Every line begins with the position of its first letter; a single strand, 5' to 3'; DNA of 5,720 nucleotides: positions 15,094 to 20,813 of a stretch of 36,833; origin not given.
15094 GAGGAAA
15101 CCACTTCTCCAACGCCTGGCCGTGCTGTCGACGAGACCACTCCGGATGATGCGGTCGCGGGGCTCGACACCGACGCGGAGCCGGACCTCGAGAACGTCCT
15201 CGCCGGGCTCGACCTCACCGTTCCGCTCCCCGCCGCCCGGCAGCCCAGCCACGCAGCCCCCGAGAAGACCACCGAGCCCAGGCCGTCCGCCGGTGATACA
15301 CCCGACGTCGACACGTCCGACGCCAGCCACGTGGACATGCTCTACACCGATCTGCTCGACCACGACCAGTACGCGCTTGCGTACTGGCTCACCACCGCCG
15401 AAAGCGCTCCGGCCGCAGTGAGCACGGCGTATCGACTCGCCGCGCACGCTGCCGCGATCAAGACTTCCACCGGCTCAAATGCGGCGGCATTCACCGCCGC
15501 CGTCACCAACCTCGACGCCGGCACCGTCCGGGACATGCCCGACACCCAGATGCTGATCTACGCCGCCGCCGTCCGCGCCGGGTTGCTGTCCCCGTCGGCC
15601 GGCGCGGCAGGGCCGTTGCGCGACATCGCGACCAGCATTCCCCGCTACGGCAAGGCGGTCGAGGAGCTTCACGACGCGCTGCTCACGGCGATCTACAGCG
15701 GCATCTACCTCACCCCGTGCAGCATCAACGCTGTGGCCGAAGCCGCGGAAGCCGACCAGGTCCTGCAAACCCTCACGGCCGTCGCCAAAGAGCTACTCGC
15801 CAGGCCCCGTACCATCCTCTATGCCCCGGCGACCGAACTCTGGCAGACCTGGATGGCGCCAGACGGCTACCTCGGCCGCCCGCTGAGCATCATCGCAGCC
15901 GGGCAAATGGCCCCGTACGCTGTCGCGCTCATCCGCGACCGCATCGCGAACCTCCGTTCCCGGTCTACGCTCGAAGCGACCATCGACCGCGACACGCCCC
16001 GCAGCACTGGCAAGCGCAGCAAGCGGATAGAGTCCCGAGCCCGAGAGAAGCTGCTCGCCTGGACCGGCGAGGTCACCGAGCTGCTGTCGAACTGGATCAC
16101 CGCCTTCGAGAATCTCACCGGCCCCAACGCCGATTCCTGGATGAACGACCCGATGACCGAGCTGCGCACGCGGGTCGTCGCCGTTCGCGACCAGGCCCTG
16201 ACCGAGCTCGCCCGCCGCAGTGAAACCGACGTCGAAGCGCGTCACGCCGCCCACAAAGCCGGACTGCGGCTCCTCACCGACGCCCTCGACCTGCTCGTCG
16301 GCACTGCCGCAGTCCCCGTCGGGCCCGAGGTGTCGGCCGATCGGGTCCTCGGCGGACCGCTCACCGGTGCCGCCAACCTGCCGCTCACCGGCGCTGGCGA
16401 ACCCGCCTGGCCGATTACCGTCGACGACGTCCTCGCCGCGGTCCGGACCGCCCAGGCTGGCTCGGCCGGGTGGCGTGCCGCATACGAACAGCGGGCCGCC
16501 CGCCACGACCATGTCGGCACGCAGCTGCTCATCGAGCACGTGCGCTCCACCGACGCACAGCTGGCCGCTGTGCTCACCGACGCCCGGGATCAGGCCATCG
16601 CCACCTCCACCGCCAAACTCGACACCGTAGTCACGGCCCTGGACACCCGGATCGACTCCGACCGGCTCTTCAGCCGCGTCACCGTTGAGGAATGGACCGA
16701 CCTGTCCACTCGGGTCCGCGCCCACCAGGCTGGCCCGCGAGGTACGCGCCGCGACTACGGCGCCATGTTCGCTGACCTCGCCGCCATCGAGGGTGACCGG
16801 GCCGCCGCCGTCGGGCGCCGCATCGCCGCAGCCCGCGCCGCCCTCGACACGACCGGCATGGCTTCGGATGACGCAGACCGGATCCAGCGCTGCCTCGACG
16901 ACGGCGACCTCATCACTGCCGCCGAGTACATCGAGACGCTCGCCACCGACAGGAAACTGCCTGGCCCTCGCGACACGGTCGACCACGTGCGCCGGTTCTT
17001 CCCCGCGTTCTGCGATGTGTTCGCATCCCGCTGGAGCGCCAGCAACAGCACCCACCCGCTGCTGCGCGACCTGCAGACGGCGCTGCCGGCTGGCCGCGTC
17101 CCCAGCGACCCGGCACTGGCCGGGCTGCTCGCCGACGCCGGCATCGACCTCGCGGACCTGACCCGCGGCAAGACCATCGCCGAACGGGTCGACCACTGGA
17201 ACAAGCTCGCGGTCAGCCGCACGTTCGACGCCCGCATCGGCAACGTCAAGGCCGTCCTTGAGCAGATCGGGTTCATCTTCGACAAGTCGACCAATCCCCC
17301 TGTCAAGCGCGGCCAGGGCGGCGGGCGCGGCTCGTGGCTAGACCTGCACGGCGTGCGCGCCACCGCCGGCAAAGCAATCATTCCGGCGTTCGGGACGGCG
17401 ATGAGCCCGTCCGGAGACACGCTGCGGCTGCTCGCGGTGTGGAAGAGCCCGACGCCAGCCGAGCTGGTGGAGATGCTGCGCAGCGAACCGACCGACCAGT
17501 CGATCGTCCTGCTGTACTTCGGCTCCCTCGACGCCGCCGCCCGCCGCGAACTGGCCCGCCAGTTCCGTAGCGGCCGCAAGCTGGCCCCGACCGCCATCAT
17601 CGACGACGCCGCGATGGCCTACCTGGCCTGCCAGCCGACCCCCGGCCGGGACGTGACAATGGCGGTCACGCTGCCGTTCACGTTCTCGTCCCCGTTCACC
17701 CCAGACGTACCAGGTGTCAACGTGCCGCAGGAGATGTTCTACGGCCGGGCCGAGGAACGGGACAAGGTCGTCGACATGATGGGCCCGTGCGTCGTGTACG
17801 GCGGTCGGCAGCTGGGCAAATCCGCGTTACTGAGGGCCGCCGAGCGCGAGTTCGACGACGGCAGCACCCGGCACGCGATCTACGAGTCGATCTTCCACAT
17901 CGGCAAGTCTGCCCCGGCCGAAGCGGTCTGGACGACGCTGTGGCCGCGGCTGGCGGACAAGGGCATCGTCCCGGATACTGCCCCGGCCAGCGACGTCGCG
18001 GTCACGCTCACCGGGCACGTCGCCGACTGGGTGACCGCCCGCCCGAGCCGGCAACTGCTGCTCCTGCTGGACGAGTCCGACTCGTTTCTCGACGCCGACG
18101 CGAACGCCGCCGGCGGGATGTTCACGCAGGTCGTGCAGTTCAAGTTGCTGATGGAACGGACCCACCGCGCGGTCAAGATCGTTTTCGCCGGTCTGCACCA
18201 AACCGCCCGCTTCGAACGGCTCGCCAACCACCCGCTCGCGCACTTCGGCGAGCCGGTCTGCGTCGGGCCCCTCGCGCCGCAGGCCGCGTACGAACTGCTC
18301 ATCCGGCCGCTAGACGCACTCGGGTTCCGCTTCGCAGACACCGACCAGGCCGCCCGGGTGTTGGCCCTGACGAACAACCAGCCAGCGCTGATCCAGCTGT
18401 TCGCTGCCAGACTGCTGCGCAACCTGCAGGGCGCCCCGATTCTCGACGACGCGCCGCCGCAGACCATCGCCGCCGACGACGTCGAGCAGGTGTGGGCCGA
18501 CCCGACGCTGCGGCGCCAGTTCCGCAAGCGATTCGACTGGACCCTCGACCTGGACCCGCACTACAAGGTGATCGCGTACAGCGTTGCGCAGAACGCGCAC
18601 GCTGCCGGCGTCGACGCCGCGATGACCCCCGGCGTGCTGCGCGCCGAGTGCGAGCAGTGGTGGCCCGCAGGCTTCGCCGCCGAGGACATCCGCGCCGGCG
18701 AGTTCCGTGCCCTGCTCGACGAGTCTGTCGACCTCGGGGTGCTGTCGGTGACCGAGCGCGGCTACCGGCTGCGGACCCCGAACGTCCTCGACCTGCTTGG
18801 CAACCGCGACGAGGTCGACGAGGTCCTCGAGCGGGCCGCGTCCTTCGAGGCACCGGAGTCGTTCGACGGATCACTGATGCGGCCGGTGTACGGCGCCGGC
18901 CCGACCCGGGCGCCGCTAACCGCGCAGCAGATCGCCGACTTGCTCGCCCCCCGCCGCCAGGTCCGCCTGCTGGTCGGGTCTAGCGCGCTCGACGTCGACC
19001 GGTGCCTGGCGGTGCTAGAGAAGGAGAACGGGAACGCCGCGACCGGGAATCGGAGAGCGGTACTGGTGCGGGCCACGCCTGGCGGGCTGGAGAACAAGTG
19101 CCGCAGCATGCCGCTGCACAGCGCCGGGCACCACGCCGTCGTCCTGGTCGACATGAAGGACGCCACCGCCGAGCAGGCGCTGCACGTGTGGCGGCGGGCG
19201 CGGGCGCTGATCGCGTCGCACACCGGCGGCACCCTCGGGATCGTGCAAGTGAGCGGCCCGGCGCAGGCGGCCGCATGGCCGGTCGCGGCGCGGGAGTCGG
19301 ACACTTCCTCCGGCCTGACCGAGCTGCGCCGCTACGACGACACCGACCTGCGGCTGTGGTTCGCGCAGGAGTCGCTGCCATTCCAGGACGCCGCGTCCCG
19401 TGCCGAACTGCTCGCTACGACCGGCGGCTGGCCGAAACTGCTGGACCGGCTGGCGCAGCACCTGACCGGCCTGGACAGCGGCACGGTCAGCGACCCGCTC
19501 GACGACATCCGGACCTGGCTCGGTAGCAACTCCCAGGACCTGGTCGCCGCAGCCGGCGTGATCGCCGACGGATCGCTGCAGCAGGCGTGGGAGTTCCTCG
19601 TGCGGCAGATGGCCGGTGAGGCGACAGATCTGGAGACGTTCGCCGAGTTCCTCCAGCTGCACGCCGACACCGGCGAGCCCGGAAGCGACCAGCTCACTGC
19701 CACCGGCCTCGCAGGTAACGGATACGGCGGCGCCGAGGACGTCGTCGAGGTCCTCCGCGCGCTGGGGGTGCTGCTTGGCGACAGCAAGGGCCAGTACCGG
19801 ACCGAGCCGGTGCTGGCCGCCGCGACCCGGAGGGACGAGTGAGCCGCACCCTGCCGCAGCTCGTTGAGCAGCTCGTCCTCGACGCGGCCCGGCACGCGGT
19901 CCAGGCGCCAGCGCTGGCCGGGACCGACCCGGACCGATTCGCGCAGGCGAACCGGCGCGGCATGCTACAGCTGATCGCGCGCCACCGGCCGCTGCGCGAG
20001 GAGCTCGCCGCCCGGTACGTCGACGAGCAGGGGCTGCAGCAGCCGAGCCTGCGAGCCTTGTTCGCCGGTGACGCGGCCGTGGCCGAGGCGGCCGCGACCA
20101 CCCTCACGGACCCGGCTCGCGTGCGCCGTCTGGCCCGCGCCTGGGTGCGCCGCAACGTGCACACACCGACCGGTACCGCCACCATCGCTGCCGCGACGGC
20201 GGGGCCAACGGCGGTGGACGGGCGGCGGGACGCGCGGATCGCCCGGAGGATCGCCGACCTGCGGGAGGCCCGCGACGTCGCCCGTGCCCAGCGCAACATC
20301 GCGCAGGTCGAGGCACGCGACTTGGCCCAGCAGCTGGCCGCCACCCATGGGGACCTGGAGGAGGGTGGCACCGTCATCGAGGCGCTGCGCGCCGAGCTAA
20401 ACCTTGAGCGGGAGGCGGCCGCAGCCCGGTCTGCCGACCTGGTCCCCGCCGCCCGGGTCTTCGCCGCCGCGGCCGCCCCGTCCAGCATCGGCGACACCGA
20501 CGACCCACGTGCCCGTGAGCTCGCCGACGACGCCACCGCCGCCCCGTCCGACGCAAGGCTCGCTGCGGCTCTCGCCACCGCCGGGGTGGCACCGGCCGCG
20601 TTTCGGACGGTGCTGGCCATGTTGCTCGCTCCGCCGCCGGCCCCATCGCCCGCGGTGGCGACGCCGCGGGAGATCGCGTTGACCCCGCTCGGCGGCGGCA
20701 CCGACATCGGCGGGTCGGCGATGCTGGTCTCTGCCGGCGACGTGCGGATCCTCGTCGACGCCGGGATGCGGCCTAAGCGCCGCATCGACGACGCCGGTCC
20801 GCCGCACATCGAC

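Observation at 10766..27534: DISARM-like helicase+DUF1998 core combined with a beta-CASP nuclease and a giant STAND-type ATPase, with no methyltransferase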

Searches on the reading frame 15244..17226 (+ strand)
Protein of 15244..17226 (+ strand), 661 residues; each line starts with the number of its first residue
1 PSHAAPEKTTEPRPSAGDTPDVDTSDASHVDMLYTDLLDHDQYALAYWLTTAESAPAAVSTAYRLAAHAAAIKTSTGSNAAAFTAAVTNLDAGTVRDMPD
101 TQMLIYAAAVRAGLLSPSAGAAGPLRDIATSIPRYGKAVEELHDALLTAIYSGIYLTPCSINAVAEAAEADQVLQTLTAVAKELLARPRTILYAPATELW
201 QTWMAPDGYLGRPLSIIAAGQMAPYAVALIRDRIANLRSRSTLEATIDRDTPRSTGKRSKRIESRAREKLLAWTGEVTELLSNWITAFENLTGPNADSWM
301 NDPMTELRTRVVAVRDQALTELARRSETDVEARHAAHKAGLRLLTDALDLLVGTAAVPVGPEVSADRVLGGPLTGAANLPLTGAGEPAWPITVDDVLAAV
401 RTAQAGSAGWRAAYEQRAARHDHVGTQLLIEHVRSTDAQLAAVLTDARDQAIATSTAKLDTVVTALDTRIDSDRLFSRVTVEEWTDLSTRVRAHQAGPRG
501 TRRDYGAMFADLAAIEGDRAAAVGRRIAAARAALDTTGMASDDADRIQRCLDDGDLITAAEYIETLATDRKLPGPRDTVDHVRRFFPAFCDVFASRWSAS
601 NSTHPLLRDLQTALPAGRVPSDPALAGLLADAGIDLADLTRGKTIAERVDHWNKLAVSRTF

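Call 87: predict_structure(alignment_id=A5)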
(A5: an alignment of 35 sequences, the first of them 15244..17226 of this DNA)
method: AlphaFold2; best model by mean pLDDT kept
length: 661 residues; sequences in the alignment: 35
mean_pLDDT: 89.3   pTM: 0.73
mean pLDDT of the five models: 89.3, 87.9, 86.2, 86.0, 85.2
residues with pLDDT >= 90: 484; 70-90: 121; 50-70: 34; < 50: 22
segments of 3 or more residues with pLDDT < 50: 1-5, 10-14, 16-23
pLDDT, mean of each block of 10 residues (from residue 1): 44 43 64 95 97 96 98 93 96 92 97 95 92 94 96 87 86 94 94 93 96 96 94 94 94 73 93 96 93 68 90 96 85 93 97 88 92 96 92 97 97 97 95 94 97 94 96 95 97 80 86 97 96 89 92 92 91 68 79 77 84 93 92 90 89 68 41
secondary structure, 60 per line:
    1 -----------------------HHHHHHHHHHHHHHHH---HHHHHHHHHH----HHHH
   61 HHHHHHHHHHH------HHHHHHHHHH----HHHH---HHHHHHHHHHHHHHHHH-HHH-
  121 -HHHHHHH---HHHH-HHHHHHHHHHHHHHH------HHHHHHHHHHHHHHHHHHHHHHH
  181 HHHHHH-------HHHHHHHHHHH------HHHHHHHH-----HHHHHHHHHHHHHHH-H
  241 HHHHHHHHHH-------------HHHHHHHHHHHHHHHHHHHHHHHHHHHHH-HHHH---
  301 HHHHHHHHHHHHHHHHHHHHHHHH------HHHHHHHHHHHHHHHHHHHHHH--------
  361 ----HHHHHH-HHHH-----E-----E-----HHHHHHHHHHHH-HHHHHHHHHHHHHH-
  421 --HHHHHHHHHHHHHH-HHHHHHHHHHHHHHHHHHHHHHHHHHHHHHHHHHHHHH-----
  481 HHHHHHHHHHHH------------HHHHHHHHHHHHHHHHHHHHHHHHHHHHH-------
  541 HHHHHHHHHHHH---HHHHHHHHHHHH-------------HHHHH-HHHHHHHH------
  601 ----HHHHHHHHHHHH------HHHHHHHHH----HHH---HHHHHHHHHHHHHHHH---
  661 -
elements in order: H24-39 H43-52 H57-71 H78-87 H92-95 H99-115 H122-128 H132-135 H137-151 H158-186 H194-204 H211-218 H224-238 H240-250 H264-292 H294-297 H301-324 H331-352 H365-370 H372-375 H393-404 H406-419 H423-436 H438-475 H481-492 H505-533 H541-552 H556-567 H581-585 H587-594 H605-616 H623-631 H642-657

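Call 89: fold_search(model_id=the predicted structure, library=pdb)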
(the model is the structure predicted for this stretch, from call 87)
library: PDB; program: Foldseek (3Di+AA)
matches with E <= 10: 104; with E <= 0.001: 0
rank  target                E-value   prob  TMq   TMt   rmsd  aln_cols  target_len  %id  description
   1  7z0t_C                4.9e-01  0.08  0.10  0.10  40.2       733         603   12  Structure of the Escherichia coli formate hydrogenlyase complex (aerobic preparation, composite structure) (released 2022-09-28)
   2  7uw5_A                8.3e-01  0.06  0.07  0.07  32.4       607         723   14  EcMscK G924S mutant in a closed conformation (released 2022-11-23)
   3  8rqt                  8.6e-01  0.08  0.10  0.10  31.7       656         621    8  Crystal structure of Pichia pastoris Pex8 (released 2025-01-29)
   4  3qf4_A                1.3e+00  0.09  0.09  0.10  25.3       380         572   10  Crystal structure of a heterodimeric ABC transporter in its inward-facing conformation (released 2012-03-28)
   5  8qai_B                1.3e+00  0.09  0.10  0.15  27.6       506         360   12  X-ray crystal structure of a de novo designed single-chain parallel coiled-coil alpha-helical barrel with 7 inner heli (released 2024-07-03)
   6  8u7k_A                1.4e+00  0.06  0.10  0.08  35.0       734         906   10  WT sea urchin SLC9C1 with 5mM cAMP at pH 6 in Na+ - Grip (G) conformation (released 2025-03-26)
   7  9y6s_7C               1.5e+00  0.06  0.08  0.03  44.1       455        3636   12  96-nm repeat of the Leishmania tarentolae doublet microtubule (released 2025-12-17)
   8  8xqa_A                1.5e+00  0.05  0.08  0.08  35.2       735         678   12  Structure of the sea urchin spSLC9C1 in state-3 w/ cAMP dimer (released 2024-07-17)
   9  6umm_B                1.5e+00  0.10  0.11  0.14  28.1       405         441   15  A complete structure of the ESX-3 translocon complex (released 2019-10-23)
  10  4czb_B                1.6e+00  0.06  0.09  0.12  26.3       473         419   11  Structure of the sodium proton antiporter MjNhaP1 from Methanocaldococcus jannaschii at pH 8. (released 2014-12-10)
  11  8iwo_A                1.8e+00  0.03  0.09  0.07  33.5       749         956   11  The rice Na+/H+ antiporter SOS1 in an auto-inhibited state (released 2023-11-22)
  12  8b70_A                2.1e+00  0.03  0.07  0.08  31.2       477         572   13  KimA from B. subtilis with nucleotide second-messenger c-di-AMP bound (released 2023-01-18)
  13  8qai_A                2.1e+00  0.06  0.10  0.13  27.1       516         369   12  X-ray crystal structure of a de novo designed single-chain parallel coiled-coil alpha-helical barrel with 7 inner heli (released 2024-07-03)
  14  5xat_C                2.2e+00  0.05  0.09  0.12  27.5       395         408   11  Structural insights into the elevator-like mechanism of the sodium/citrate symporter CitS (released 2017-06-14)
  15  8pd9                  2.4e+00  0.03  0.08  0.06  40.5       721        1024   10  cAMP-bound SpSLC9C1 in lipid nanodiscs, protomer state 1 (released 2023-11-08)
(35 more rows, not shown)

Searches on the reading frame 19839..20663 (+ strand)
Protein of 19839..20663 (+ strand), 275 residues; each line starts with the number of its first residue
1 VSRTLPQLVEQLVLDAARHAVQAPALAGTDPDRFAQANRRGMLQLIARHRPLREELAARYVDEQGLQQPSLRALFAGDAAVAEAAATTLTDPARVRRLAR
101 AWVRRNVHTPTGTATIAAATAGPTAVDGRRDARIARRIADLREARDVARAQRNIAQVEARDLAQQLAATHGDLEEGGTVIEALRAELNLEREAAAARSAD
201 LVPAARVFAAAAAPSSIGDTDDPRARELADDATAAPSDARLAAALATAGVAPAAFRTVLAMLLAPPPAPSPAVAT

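Call 102: search_protein_families(library=pfam, proteins=[window:19839-20663:+], max_evalue=10)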
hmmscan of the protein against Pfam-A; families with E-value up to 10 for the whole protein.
window:19839-20663:+ (275 aa): 0 families
